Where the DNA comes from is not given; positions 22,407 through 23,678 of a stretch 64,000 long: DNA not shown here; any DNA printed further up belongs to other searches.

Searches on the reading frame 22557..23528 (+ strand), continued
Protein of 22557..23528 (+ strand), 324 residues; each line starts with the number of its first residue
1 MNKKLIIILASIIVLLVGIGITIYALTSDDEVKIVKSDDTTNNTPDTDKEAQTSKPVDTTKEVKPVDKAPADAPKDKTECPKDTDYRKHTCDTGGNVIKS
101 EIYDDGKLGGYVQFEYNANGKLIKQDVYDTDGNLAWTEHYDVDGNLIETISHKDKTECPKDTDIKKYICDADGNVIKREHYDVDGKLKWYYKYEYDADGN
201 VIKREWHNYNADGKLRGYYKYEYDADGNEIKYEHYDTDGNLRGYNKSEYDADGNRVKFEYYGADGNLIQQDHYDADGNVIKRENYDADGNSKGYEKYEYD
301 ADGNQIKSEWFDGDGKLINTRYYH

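Call 74: search_protein_families(library=ncbifam, proteins=[P0066, P0072, L193:1084-1386:+], max_evalue=0.001)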
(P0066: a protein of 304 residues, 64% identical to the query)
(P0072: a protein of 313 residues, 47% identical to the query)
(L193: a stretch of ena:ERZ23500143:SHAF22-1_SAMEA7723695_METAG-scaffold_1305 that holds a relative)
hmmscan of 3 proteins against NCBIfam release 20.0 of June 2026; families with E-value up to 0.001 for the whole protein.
P0066 (304 aa): 10 families
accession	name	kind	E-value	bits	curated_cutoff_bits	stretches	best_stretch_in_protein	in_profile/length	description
NF040815.2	recomb_XerA_Arch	equivalog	4.8e-31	108.3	220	1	27-286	11-255/263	site-specific tyrosine recombinase/integron integrase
TIGR02225.1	recomb_XerD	equivalog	5.3e-25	88.3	329.6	1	28-283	13-272/290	site-specific tyrosine recombinase XerD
TIGR02224.1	recomb_XerC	equivalog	4.5e-21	75.5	335.15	1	28-283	13-275/295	tyrosine recombinase XerC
NF001399.0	PRK00283.1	subfamily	2.3e-20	73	279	1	29-282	23-280/300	tyrosine recombinase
NF003462.0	PRK05084.1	equivalog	5.9e-14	51.6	267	1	141-288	196-347/360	tyrosine recombinase XerS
NF002331.0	PRK01287.1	subfamily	1.5e-12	47.1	371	1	57-283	84-310/365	site-specific tyrosine recombinase XerC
TIGR02249.1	integrase_gron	subfamily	1.9e-10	40.6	265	1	20-202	6-178/315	integron integrase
NF002685.0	PRK02436.1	equivalog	1.7e-05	24.8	178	1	27-269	13-230/245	site-specific tyrosine recombinase XerD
NF040693.1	recomb_GmtY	equivalog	5.3e-05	22.6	340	0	245-287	392-434/441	gamma-mobile-trio recombinase GmtY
NF007371.0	PRK09871.1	subfamily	0.00026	20.6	222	1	118-278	3-167/198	tyrosine-type DNA invertase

P0072 (313 aa): 9 families
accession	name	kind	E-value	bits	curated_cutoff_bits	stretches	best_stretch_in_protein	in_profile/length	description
NF040815.2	recomb_XerA_Arch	equivalog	2.1e-34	119.3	220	1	36-293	11-253/263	site-specific tyrosine recombinase/integron integrase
TIGR02224.1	recomb_XerC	equivalog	9.1e-23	81.1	335.15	1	37-292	13-275/295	tyrosine recombinase XerC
TIGR02225.1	recomb_XerD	equivalog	1.3e-21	77.3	329.6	1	38-295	14-274/290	site-specific tyrosine recombinase XerD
NF001399.0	PRK00283.1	subfamily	8.3e-19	67.9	279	1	63-291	53-280/300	tyrosine recombinase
NF003462.0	PRK05084.1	equivalog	6e-16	58.1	267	1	148-294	195-344/360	tyrosine recombinase XerS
NF002331.0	PRK01287.1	subfamily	3.1e-15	56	371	1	74-292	90-310/365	site-specific tyrosine recombinase XerC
TIGR02249.1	integrase_gron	subfamily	9.6e-10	38.3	265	1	61-212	41-180/315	integron integrase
NF007370.0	PRK09870.1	subfamily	3.8e-07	29.9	221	1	116-286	3-171/200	tyrosine-type DNA invertase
NF040693.1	recomb_GmtY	equivalog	0.0004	19.7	340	0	252-294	391-432/441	gamma-mobile-trio recombinase GmtY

L193:1084-1386:+ (101 aa): 0 families
